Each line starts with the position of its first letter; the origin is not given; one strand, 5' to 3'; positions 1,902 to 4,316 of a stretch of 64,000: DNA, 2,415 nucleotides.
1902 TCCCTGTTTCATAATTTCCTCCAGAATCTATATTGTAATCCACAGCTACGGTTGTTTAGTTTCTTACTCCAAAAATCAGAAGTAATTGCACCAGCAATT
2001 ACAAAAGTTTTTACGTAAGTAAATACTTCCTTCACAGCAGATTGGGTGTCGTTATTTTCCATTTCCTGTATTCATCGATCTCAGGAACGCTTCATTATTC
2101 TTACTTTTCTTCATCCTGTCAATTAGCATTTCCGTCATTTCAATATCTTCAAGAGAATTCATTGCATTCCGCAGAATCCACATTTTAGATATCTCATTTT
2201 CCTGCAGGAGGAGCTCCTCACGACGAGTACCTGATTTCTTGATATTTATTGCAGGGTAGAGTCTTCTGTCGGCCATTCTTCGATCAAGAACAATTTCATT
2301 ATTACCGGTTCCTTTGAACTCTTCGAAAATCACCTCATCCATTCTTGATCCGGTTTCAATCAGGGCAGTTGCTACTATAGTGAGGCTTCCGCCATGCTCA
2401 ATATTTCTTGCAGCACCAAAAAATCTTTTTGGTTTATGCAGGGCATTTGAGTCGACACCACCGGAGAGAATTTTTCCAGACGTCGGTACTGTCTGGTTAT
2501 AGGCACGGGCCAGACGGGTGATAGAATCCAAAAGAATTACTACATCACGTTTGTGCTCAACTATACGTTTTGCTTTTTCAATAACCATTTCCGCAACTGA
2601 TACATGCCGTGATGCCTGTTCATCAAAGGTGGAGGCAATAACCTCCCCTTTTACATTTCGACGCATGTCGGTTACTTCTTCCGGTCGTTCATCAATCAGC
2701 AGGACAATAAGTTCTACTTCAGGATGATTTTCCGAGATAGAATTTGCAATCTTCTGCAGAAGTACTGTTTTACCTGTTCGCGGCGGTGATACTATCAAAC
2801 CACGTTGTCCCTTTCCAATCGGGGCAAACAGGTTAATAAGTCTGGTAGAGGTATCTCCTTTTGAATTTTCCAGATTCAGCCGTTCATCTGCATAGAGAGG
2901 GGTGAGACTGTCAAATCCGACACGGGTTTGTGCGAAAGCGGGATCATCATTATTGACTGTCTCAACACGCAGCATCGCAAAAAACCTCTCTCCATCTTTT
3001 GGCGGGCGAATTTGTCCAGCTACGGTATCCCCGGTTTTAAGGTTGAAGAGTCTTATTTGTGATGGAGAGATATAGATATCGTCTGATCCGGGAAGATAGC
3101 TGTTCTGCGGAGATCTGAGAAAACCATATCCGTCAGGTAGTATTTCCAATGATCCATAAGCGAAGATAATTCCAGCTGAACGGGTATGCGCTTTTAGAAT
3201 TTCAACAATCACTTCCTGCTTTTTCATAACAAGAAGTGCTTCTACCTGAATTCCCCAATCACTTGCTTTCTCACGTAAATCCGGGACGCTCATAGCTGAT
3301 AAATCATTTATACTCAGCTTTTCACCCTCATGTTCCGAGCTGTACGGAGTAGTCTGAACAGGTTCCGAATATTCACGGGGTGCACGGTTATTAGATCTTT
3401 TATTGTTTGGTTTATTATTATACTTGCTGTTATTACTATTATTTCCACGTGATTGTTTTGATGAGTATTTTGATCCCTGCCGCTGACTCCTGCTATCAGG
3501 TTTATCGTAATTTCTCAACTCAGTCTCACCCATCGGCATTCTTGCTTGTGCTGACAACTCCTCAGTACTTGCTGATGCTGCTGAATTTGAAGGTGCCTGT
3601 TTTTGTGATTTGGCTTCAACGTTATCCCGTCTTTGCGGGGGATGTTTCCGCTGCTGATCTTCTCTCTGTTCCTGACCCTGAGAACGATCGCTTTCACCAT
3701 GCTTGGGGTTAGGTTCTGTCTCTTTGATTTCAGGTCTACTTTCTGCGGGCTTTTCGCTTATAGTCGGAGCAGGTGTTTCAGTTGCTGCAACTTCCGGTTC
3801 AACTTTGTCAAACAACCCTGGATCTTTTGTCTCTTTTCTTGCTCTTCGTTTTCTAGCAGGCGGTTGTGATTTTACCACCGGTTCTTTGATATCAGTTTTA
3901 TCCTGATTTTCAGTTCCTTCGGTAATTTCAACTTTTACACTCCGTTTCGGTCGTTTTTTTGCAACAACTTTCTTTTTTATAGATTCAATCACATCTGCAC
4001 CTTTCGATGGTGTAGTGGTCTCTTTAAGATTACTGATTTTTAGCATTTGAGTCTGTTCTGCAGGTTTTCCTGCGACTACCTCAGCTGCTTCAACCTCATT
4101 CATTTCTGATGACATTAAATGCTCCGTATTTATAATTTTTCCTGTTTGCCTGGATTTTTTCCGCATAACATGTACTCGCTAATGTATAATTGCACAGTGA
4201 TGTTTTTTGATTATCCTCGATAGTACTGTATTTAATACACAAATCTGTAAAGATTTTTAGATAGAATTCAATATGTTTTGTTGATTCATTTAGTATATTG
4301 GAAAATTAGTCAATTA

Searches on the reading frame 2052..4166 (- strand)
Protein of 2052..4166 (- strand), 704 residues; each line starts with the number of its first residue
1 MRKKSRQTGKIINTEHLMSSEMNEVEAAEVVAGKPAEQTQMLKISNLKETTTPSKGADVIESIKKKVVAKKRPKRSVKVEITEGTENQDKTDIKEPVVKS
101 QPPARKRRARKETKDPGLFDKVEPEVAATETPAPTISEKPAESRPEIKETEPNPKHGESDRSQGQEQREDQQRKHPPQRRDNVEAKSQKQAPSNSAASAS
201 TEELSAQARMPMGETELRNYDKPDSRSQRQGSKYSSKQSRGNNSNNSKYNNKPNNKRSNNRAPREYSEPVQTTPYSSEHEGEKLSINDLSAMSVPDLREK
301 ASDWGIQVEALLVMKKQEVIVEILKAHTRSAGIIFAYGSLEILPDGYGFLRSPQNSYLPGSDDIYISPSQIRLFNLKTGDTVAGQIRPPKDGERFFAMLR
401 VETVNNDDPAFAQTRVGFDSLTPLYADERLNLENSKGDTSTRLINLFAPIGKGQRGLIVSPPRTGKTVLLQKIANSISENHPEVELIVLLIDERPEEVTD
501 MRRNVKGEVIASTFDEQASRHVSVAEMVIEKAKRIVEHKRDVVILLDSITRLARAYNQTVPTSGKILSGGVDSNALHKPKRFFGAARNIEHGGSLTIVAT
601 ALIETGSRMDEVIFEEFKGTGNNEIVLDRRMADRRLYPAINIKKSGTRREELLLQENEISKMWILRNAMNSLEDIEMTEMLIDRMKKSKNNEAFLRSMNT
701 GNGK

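Call 33: find_homologous_proteins(query=window:2052-4166:-, max_evalue=1e-100)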
Query window:2052-4166:- (704 aa): 7989 proteins with E <= 1e-100 among 8000 candidates; the best 120 are listed.
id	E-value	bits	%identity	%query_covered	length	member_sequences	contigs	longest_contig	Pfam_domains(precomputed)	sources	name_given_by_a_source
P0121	0.0e+0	1248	83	98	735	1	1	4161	PF07497.19,PF07498.19,PF00006.32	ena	-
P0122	0.0e+0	1225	83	98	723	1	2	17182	PF07497.19,PF07498.19,PF00006.32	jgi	jgi:transcription termination factor Rho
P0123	0.0e+0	1198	81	98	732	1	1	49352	PF07497.19,PF07498.19,PF00006.32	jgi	jgi:transcription termination factor Rho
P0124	0.0e+0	1054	83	86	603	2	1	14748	PF07497.19,PF07498.19,PF00006.32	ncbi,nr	ncbi:MAG: transcription termination factor Rho [Spirochaetia bacterium]|nr:transcription termination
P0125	8.5e-294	994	71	97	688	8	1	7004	PF07497.19,PF07498.19,PF00006.32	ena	-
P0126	2.7e-265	900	100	59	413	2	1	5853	PF07497.19,PF07498.19,PF00006.32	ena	-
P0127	2.7e-261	887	97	59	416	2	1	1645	PF07497.19,PF07498.19,PF00006.32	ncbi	-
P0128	8.6e-261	885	65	92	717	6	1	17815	PF07497.19,PF00006.32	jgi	-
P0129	2.5e-256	871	84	66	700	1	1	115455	PF07497.19,PF07498.19,PF00006.32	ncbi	-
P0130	1.8e-255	868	84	68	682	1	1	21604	PF07497.19,PF07498.19,PF00006.32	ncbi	-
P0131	3.9e-252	857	66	92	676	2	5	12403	PF07497.19,PF07498.19,PF00006.32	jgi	jgi:transcription termination factor Rho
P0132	3.3e-248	844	90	60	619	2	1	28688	PF07497.19,PF07498.19,PF00006.32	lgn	-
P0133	1.2e-244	832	62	97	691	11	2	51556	PF07497.19,PF07498.19,PF00006.32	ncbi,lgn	-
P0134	3.2e-244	830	79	68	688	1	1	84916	PF07497.19,PF07498.19,PF00006.32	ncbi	-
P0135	5.5e-244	830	67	83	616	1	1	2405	PF07497.19,PF07498.19,PF00006.32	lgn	-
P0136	1.3e-243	828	90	60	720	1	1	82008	PF07497.19,PF07498.19,PF00006.32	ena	-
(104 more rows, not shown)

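Call 34: find_encoding_contigs(protein=P0122, flank=10000, max_places=2)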
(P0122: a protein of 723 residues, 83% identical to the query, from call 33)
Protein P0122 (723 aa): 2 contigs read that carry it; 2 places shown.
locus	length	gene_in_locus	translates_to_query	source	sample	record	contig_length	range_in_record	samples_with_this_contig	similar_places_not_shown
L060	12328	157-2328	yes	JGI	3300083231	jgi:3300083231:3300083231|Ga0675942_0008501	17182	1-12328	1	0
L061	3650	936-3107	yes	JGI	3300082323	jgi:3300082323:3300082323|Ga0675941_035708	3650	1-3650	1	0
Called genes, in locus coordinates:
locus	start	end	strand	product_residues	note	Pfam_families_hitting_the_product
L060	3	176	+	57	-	?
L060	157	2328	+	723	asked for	PF07498:Rho_N (weak), PF07497:Rho_RNA_bind, PF00006:ATP-synt_ab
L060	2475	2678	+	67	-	PF01197:Ribosomal_L31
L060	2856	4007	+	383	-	PF10509:GalKase_gal_bdg, PF00288:GHMP_kinases_N, PF08544:GHMP_kinases_C (weak)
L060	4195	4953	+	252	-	PF01975:SurE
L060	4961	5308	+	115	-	-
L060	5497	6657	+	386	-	PF00266:Aminotran_5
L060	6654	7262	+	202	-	PF01592:NifU_N, PF04324:Fer2_BFD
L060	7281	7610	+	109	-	PF02617:ClpS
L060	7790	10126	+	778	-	PF02861:Clp_N, PF05496:RuvB_N (faint), PF00004:AAA, PF17871:AAA_lid_9, PF00004:AAA, PF07724:AAA_2, PF07728:AAA_5, PF10431:ClpB_D2-small, +5 more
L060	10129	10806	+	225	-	PF03588:Leu_Phe_trans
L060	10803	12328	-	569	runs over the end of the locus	PF00485:PRK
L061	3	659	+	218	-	?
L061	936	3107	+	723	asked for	PF07498:Rho_N (weak), PF07497:Rho_RNA_bind, PF00006:ATP-synt_ab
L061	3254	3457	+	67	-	PF01197:Ribosomal_L31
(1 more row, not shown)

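Call 35: find_encoding_contigs(protein=P0123, flank=10000, max_places=2)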
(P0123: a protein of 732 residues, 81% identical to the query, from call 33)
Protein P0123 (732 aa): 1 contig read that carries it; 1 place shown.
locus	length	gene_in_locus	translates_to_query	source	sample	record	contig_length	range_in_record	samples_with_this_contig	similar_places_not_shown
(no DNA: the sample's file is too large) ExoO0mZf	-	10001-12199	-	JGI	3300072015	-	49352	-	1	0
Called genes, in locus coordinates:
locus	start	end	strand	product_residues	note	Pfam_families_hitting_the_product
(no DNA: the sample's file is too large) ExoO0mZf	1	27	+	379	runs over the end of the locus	PF00226:DnaJ, PF01556:DnaJ_C, PF00684:DnaJ_CXXCXGXG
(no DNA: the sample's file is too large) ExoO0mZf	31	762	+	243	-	PF08032:SpoU_sub_bind, PF00588:SpoU_methylase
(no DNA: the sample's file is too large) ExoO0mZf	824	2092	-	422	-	PF02844:GARS_N, PF01071:GARS_A, PF02843:GARS_C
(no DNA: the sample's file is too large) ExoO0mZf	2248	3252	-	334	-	PF01207:Dus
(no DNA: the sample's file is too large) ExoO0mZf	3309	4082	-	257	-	PF01026:TatD_DNase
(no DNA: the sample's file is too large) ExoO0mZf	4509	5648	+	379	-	-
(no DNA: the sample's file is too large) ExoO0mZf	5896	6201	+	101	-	PF01649:Ribosomal_S20p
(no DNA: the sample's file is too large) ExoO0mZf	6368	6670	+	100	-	PF18291:HU-HIG, PF00216:Bac_DNA_binding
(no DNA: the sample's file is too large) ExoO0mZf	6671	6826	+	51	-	-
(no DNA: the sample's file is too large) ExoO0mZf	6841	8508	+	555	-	PF20154:LNT_N, PF00795:CN_hydrolase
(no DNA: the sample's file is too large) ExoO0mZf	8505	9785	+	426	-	PF00994:MoCF_biosynth, PF02464:CinA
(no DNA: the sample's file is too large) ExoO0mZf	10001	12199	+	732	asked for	PF07498:Rho_N (weak), PF07497:Rho_RNA_bind, PF00006:ATP-synt_ab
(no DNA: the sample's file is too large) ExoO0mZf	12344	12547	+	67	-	PF01197:Ribosomal_L31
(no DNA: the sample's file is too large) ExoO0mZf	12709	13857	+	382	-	PF10509:GalKase_gal_bdg, PF00288:GHMP_kinases_N, PF08544:GHMP_kinases_C (weak)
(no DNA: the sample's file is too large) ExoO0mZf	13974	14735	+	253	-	PF01975:SurE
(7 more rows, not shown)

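Call 36: find_encoding_contigs(protein=P0124, flank=10000, max_places=2)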
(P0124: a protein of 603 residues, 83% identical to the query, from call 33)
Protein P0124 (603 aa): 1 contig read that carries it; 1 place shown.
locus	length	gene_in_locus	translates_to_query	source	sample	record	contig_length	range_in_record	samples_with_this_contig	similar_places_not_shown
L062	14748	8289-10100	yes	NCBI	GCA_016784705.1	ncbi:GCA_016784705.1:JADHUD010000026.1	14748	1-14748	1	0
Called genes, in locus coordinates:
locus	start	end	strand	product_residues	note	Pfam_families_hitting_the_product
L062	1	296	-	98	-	PF02844:GARS_N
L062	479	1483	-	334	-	PF01207:Dus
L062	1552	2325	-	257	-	PF01026:TatD_DNase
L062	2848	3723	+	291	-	PF04468:PSP1, PF28472:PSP1_3rd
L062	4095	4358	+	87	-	PF01649:Ribosomal_S20p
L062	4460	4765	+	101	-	PF18291:HU-HIG (weak), PF00216:Bac_DNA_binding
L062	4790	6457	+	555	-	PF20154:LNT_N, PF00795:CN_hydrolase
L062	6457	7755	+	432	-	PF00994:MoCF_biosynth, PF02464:CinA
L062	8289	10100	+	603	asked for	PF07498:Rho_N, PF07497:Rho_RNA_bind, PF00006:ATP-synt_ab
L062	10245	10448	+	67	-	PF01197:Ribosomal_L31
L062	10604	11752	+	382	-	PF10509:GalKase_gal_bdg, PF00288:GHMP_kinases_N, PF08544:GHMP_kinases_C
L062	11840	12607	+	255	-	PF01975:SurE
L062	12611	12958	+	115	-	-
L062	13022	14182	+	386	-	PF00266:Aminotran_5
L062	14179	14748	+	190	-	PF01592:NifU_N, PF04324:Fer2_BFD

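Call 57: find_encoding_contigs(protein=P0136, flank=6000, max_places=1)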
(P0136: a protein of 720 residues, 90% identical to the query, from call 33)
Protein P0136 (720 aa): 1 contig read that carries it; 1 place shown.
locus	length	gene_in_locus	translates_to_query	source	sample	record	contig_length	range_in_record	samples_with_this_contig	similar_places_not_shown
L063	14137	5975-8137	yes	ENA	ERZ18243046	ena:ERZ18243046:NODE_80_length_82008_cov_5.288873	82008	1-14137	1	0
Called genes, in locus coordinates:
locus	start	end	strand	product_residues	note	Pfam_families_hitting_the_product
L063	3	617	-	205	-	?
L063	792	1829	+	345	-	PF04468:PSP1, PF28472:PSP1_3rd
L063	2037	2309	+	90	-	PF01649:Ribosomal_S20p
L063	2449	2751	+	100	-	PF18291:HU-HIG, PF00216:Bac_DNA_binding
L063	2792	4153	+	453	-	PF20154:LNT_N, PF00795:CN_hydrolase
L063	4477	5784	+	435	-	PF00994:MoCF_biosynth, PF02464:CinA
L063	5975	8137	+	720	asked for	PF07498:Rho_N, PF07497:Rho_RNA_bind, PF00006:ATP-synt_ab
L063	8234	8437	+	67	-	PF01197:Ribosomal_L31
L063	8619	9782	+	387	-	PF10509:GalKase_gal_bdg, PF00288:GHMP_kinases_N, PF08544:GHMP_kinases_C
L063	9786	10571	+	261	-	PF01975:SurE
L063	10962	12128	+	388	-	PF00266:Aminotran_5, PF01212:Beta_elim_lyase (weak)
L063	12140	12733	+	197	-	PF01592:NifU_N, PF04324:Fer2_BFD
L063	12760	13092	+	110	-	PF02617:ClpS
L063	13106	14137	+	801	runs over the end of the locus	PF02861:Clp_N, PF00004:AAA, PF17871:AAA_lid_9, PF00004:AAA, PF07724:AAA_2, PF07728:AAA_5, PF13401:AAA_22 (weak), PF10431:ClpB_D2-small, +5 more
